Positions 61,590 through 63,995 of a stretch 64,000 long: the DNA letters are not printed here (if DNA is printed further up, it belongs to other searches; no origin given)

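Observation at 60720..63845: Compact RhuM/Doc(Fic) plus AAA_13 ATPase island: candidate toxin or abortive-infection module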

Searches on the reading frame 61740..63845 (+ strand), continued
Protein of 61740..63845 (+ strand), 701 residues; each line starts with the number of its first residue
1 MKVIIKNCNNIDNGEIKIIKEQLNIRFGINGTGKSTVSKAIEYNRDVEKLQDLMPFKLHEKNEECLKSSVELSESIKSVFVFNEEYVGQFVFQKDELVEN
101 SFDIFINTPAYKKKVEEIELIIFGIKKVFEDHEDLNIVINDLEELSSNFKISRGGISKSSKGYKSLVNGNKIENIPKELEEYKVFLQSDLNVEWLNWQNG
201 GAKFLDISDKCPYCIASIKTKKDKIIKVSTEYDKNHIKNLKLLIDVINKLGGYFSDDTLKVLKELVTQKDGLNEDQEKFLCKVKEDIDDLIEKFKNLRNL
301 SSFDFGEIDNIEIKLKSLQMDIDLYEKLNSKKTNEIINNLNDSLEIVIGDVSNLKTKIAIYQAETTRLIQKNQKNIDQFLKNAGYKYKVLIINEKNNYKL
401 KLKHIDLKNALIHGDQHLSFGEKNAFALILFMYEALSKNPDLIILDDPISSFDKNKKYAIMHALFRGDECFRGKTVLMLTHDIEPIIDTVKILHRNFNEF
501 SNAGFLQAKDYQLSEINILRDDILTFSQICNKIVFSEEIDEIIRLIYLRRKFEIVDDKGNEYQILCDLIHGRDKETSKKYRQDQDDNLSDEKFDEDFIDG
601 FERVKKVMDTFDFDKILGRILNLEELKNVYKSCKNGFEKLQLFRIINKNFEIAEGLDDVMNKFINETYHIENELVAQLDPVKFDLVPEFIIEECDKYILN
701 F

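Call 39: fold_search(model_id=the predicted structure, library=pdb)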
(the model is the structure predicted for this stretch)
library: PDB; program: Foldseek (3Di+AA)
matches with E <= 10: 890; with E <= 0.001: 78
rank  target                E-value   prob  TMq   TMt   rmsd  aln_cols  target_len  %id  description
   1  7q2x_A                2.8e-07  1.00  0.24  0.37  32.1       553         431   14  Cryo-EM structure of clamped S.cerevisiae condensin-DNA complex (Form I) (released 2022-03-23)
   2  7qen_A                9.2e-07  1.00  0.24  0.35  34.0       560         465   16  S.c. Condensin core in DNA- and ATP-bound state (released 2022-06-15)
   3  8roh_A                1.5e-06  1.00  0.23  0.37  31.9       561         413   12  Human cohesin SMC3-HD(EQ)/RAD21-N complex - Apo conformation (released 2024-09-11)
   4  3qku_A                2.1e-06  1.00  0.23  0.42  27.9       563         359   13  Mre11 Rad50 binding domain in complex with Rad50 and AMP-PNP (released 2011-03-30)
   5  8roj_A                2.1e-06  1.00  0.23  0.38  30.6       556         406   12  Human cohesin SMC3-HD/RAD21-N complex - ADP-Mg-bound conformation (released 2024-09-11)
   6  4ncj_D                2.3e-06  1.00  0.24  0.48  28.6       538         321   10  Crystal Structure of Pyrococcus furiosis Rad50 R805E mutation with ADP Beryllium Flouride (released 2014-03-05)
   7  3qkt_A                2.5e-06  1.00  0.24  0.45  32.2       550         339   11  Rad50 ABC-ATPase with adjacent coiled-coil region in complex with AMP-PNP (released 2011-03-30)
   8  6qj1                  3.0e-06  1.00  0.25  0.38  24.3       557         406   13  Crystal structure of the C. thermophilum condensin Smc2 ATPase head (crystal from I) (released 2019-07-03)
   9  6wge_B                3.6e-06  1.00  0.25  0.34  38.7       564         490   14  Cryo-EM structure of human Cohesin-NIPBL-DNA complex without STAG1 (released 2020-05-20)
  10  6wg3_A                3.6e-06  1.00  0.23  0.28  53.7       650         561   13  Cryo-EM structure of human Cohesin-NIPBL-DNA complex (released 2020-05-20)
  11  5dny_D                3.7e-06  1.00  0.24  0.43  26.0       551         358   13  Structure of the ATPrS-Mre11/Rad50-DNA complex (released 2016-02-24)
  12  3qkt_B                5.1e-06  1.00  0.23  0.47  29.1       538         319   11  Rad50 ABC-ATPase with adjacent coiled-coil region in complex with AMP-PNP (released 2011-03-30)
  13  6qpq_A                5.1e-06  1.00  0.25  0.40  26.4       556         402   12  The structure of the cohesin head module elucidates the mechanism of ring opening (released 2020-02-05)
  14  4ncj_C                5.6e-06  1.00  0.23  0.47  27.7       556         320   10  Crystal Structure of Pyrococcus furiosis Rad50 R805E mutation with ADP Beryllium Flouride (released 2014-03-05)
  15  6yuf_A                5.6e-06  1.00  0.27  0.44  35.2       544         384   13  Cohesin complex with loader gripping DNA (released 2020-08-19)
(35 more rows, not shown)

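Call 67: find_encoding_contigs(protein=P0002, flank=7000, max_places=2)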
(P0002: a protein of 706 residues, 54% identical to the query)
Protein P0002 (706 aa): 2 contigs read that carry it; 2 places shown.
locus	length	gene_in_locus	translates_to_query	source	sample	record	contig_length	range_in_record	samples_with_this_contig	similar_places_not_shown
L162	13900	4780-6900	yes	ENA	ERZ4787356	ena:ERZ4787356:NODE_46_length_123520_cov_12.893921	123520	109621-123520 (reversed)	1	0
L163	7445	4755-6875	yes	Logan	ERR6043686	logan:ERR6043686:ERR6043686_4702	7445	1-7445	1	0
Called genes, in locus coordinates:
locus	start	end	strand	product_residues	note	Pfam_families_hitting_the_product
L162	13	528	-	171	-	PF13730:HTH_36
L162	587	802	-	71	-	-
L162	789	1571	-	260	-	-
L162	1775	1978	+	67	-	PF13560:HTH_31, PF12844:HTH_19, PF13443:HTH_26, PF01381:HTH_3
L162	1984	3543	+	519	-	PF12161:HsdM_N, PF02384:N6_Mtase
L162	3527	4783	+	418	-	PF01420:Methylase_S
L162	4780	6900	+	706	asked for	PF00005:ABC_tran (faint), PF13166:AAA_13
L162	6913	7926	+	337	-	PF13310:Virulence_RhuM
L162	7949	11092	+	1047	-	PF04313:HSDR_N, PF04851:ResIII, PF18766:SWI2_SNF2, PF22679:T1R_D3-like, PF11867:T1RH-like_C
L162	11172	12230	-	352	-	PF02661:Fic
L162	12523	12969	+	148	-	-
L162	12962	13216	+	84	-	-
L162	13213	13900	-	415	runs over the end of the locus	PF07690:MFS_1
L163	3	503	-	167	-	?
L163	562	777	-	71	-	-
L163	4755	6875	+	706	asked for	PF00005:ABC_tran (faint), PF13166:AAA_13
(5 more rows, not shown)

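Call 68: find_encoding_contigs(protein=P0003, flank=7000, max_places=2)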
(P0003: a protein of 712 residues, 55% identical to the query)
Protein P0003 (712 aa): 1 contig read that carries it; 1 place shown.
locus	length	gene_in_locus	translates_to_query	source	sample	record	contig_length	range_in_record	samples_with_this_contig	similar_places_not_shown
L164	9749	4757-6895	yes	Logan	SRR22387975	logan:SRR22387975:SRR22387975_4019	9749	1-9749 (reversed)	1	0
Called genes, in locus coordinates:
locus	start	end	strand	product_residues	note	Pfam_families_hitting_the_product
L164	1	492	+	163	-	?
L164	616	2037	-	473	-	PF02878:PGM_PMM_I, PF02879:PGM_PMM_II, PF02880:PGM_PMM_III, PF00408:PGM_PMM_IV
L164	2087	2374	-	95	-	-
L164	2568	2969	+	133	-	-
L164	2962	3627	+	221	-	PF00702:Hydrolase, PF13419:HAD_2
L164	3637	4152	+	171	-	-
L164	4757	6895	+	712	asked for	PF13166:AAA_13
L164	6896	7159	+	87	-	PF01541:GIY-YIG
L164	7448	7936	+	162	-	PF01863:YgjP-like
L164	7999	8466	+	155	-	PF13673:Acetyltransf_10, PF00583:Acetyltransf_1, PF13508:Acetyltransf_7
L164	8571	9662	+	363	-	PF13427:AadA_C (weak)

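Call 73: search_protein_families(library=padloc, proteins=[L162:6913-7926:+, L162:11172-12230:-], max_evalue=0.001)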
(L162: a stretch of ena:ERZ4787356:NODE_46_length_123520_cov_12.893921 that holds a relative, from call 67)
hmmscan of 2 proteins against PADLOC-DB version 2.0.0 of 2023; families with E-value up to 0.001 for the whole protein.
L162:6913-7926:+ (337 aa): 39 families (the best 25 are shown)
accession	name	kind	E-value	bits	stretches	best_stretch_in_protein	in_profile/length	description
PDLC04852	PDC-S05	-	2.2e-137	455.6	1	4-334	7-340/346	-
PDLC04853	PDC-S05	-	1.3e-127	423.6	1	5-334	3-330/336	-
PDLC04851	PDC-S05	-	5.1e-118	392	1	3-328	5-336/342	-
PDLC04843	PDC-S05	-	2.1e-104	347.3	1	5-333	3-326/330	-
PDLC04868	PDC-S05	-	1.1e-102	341.6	1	5-314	3-320/335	-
PDLC04864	PDC-S05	-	3.9e-96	319.6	1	62-332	1-272/277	-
PDLC04871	PDC-S05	-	1.2e-83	279.6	1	3-324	126-452/468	-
PDLC04870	PDC-S05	-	9e-81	268.3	1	3-207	4-209/214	-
PDLC04876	PDC-S05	-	8.8e-62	205.9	1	1-166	1-170/174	-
PDLC04858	PDC-S05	-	2.5e-50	167.8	1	6-133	3-130/138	-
PDLC04965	PDC-S23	-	2.1e-46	156.9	1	6-176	3-173/327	-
PDLC04854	PDC-S05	-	7.1e-46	154.5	1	7-178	3-174/212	-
PDLC04964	PDC-S23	-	2.4e-45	153.2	1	7-176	3-172/331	-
PDLC04872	PDC-S05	-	1.1e-44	149.9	1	5-137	2-137/152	-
PDLC04873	PDC-S05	-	3.2e-44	148.1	1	8-119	2-113/116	-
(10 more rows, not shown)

L162:11172-12230:- (352 aa): 8 families
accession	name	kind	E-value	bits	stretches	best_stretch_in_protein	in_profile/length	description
PDLC03963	SoFic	-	5.4e-47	158.9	1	17-345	37-349/361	-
PDLC04966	PDC-S24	-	2.2e-20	71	1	100-213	229-340/497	-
PDLC04840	PDC-S04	-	7.6e-14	50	1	45-207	13-172/227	-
PDLC04836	PDC-S04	-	2e-13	48.1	1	45-205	27-183/244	-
PDLC04839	PDC-S04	-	2e-10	38.7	1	152-245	97-191/205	-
PDLC04837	PDC-S04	-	4.5e-10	37.2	1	46-205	28-179/234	-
PDLC04838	PDC-S04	-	1e-06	26.7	1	188-217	141-170/209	-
PDLC05078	PDC-S72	-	6.2e-05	20.2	1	189-267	185-259/377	-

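Call 85: search_dna_similar(query=window:61740-63845:+, collection=plasmids, mode=protein, max_rows=12)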
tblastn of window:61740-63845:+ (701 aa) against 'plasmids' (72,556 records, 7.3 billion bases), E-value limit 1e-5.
Records with a match: 907; places in all: 920; records where one place covers at least 80% of the query: 779.
Best place of each record, by identity: 60-80% 1; <60% 906.
By first word of the organism name: Escherichia 566; Salmonella 144; Klebsiella 83; Citrobacter 57; Enterobacter 24; Shigella 9; Raoultella 3; Variovorax 3; Pantoea 2; Arcobacter 2; and 11 more.
By predicted mobility (MOB-suite, as given by PLSDB): conjugative 621; mobilizable 159; non-mobilizable 127.
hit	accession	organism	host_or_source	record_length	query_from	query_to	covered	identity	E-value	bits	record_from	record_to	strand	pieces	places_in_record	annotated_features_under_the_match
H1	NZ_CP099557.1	Aliarcobacter cryaerophilus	Chicken meat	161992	5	700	99%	46.1%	0e+0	588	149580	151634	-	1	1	hypothetical protein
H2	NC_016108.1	Methylotuvimicrobium alcaliphilum 20Z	-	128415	1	698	100%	45.4%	0e+0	587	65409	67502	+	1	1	AAA family ATPase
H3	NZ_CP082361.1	Klebsiella sp. CTHL.F3a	food sample,kimchi (fermented cabbage)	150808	1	700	100%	44.4%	0e+0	582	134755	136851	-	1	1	AAA family ATPase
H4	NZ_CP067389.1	Klebsiella grimontii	Homo sapiens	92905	1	700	100%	44.2%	0e+0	583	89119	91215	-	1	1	AAA family ATPase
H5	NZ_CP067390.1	Klebsiella grimontii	Homo sapiens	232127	1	700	100%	44.2%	0e+0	583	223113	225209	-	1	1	AAA family ATPase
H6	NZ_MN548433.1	Raoultella ornithinolytica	-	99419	1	700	100%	44.2%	0e+0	583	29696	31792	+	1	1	AAA family ATPase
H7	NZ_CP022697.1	Citrobacter farmeri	-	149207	1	700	100%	44.2%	0e+0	582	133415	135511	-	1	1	hypothetical protein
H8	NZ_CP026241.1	Citrobacter freundii complex sp. CFNIH9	-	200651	1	700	100%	44.2%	0e+0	582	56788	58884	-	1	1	hypothetical protein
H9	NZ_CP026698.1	Citrobacter koseri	-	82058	1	700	100%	44.2%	0e+0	582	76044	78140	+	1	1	hypothetical protein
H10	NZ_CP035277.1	Citrobacter freundii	cell culture,wastewater treatment plant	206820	1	700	100%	44.2%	0e+0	582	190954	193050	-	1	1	hypothetical protein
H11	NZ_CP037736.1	Citrobacter freundii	cell culture,hospital sink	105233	1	700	100%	44.2%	0e+0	582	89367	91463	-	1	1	hypothetical protein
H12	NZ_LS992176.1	Citrobacter freundii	-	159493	1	700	100%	44.2%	0e+0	582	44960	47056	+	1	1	hypothetical protein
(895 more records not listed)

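Call 86: search_dna_similar(query=window:61740-63845:+, collection=phages, mode=protein, max_rows=8)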
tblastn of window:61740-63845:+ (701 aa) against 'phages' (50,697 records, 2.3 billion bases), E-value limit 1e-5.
No match.

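Call 87: get_annotated_region(hit=H4, flank=6000)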
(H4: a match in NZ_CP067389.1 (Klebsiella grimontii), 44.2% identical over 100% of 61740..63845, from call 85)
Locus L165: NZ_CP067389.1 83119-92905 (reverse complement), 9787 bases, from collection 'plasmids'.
description: Klebsiella grimontii strain 5512.56 plasmid p5512.56-2-CTXM14, complete sequence
organism: Klebsiella grimontii (NCBI taxid 2058152)
taxonomy: Bacteria; Pseudomonadota; Gammaproteobacteria; Enterobacterales; Enterobacteriaceae; Klebsiella; Klebsiella grimontii
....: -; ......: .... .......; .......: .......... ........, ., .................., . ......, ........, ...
typing (MOB-suite, as given by PLSDB): non-mobilizable; replicon IncFII,rep_cluster_1418,rep_cluster_2183
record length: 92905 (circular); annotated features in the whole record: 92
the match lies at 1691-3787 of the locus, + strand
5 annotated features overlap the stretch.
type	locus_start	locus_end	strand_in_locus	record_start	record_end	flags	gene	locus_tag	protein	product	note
CDS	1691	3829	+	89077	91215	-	-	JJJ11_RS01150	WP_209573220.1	AAA family ATPase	-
CDS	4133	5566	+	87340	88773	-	-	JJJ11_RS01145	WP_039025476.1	DNA cytosine methyltransferase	-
CDS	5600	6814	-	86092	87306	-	-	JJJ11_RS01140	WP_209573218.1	type II restriction endonuclease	-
CDS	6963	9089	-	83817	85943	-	-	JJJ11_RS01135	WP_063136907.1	tyrosine-type recombinase/integrase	GO:0015074 - DNA integration [Evidence IEA]; GO:0006310 - DNA recombination [Evidence IEA]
CDS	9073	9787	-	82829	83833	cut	-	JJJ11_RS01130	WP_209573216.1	tyrosine-type recombinase/integrase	GO:0015074 - DNA integration [Evidence IEA]; GO:0006310 - DNA recombination [Evidence IEA]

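Call 88: search_dna_similar(query=window:61740-63845:+, collection=plasmids, mode=protein, max_rows=14, rows=spread)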
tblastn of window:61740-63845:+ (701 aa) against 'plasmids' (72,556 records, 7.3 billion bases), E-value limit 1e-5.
Records with a match: 907; places in all: 920; records where one place covers at least 80% of the query: 779.
Best place of each record, by identity: 60-80% 1; <60% 906.
By first word of the organism name: Escherichia 566; Salmonella 144; Klebsiella 83; Citrobacter 57; Enterobacter 24; Shigella 9; Raoultella 3; Variovorax 3; Pantoea 2; Arcobacter 2; and 11 more.
By predicted mobility (MOB-suite, as given by PLSDB): conjugative 621; mobilizable 159; non-mobilizable 127.
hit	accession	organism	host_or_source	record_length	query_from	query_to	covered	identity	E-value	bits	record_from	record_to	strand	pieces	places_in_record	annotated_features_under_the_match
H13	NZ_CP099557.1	Aliarcobacter cryaerophilus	Chicken meat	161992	5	700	99%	46.1%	0e+0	588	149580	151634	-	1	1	hypothetical protein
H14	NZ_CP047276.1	Citrobacter freundii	Homo sapiens,Rectum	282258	1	700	100%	44.2%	0e+0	582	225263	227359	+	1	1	AAA family ATPase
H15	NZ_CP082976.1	Klebsiella pneumoniae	Homo sapiens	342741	1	699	100%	42.8%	5e-172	553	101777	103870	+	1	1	AAA family ATPase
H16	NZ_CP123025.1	Escherichia coli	Homo sapiens,single cell,urine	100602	1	698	100%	42.8%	3e-172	554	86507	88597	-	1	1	AAA family ATPase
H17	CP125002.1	Escherichia coli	Sewage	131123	1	698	100%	42.8%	3e-172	554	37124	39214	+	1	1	AAA family ATPase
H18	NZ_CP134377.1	Escherichia coli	Chicken,Brazilian imported chicken meats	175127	1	698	100%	42.8%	3e-172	554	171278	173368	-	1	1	AAA family ATPase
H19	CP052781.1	Salmonella enterica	Chicken Wings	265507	1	698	100%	42.8%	5e-172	553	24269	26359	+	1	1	AAA family ATPase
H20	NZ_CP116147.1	Escherichia coli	whole organism,ICU patient rectal swab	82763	1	698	100%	42.6%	2e-172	554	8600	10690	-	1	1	AAA family ATPase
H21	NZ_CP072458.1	Klebsiella pneumoniae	swine,genomic assembly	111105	1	698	100%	42.6%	2e-172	554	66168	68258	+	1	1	AAA family ATPase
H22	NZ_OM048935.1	Salmonella enterica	-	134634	1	698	100%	42.6%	2e-172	554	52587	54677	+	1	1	AAA family ATPase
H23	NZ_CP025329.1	Escherichia coli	Duck,Whole blood,Whole blood of a duck ...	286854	1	698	100%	42.6%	2e-172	554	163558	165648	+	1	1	AAA family ATPase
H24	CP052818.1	Salmonella enterica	Chicken breasts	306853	34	698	95%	42.2%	7e-159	515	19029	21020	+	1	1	AAA family ATPase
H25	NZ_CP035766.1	Escherichia coli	Cattle,whole organism,feces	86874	525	698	25%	42.9%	1e-34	149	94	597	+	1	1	hypothetical protein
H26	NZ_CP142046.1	Escherichia coli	mixed culture,chicken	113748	662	698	5%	70.3%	3e-8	66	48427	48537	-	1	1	none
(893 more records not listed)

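Call 89: get_annotated_region(hit=H16, flank=6000)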
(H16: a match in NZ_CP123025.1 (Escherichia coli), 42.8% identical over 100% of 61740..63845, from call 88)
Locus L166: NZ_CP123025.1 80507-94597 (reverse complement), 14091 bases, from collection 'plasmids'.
description: Escherichia coli strain 20-16 plasmid p20-16P1, complete sequence
organism: Escherichia coli (NCBI taxid 562)
taxonomy: Bacteria; Pseudomonadota; Gammaproteobacteria; Enterobacterales; Enterobacteriaceae; Escherichia; Escherichia coli
host: -; source: Homo sapiens,single cell,urine; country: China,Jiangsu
typing (MOB-suite, as given by PLSDB): mobilizable; replicon IncFIA,IncFIB,IncFII,IncFII,IncQ1; relaxase MOBF
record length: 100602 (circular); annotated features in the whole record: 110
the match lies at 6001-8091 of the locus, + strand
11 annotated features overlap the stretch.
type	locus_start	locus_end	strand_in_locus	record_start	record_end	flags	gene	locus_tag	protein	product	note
CDS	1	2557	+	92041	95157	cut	-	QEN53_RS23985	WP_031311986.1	HsdR family type I site-specific deoxyribonuclease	-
CDS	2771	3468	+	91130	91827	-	-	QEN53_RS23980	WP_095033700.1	IS1-like element IS1B family transposase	GO:0006313 - DNA transposition [Evidence IEA]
CDS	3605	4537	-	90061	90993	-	-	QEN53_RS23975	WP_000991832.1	S-4TM family putative pore-forming effector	-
CDS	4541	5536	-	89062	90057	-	-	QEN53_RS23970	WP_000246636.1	hypothetical protein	-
CDS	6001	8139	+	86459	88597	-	-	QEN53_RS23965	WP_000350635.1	AAA family ATPase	-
CDS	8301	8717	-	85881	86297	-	-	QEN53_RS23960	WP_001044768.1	type II toxin-antitoxin system VapC family toxin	-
CDS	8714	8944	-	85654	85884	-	vapB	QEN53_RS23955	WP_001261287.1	type II toxin-antitoxin system VapB family antitoxin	-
CDS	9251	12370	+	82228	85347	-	-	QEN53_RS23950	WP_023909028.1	hypothetical protein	-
CDS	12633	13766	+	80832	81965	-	-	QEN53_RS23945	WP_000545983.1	DUF3800 domain-containing protein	-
CDS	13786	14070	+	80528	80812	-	-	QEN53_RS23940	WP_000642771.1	hypothetical protein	-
CDS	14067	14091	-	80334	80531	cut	-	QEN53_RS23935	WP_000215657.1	hypothetical protein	-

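Call 100: list_cluster_members(proteins=[P0001, P0121])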
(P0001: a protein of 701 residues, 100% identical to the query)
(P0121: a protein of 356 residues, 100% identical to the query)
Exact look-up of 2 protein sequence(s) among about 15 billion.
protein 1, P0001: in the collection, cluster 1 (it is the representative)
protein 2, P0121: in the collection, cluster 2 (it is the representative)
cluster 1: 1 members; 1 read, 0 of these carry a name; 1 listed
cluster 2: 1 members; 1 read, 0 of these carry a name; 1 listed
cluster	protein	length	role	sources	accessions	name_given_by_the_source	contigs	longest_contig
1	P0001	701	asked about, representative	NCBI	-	-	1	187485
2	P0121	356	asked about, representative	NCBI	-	-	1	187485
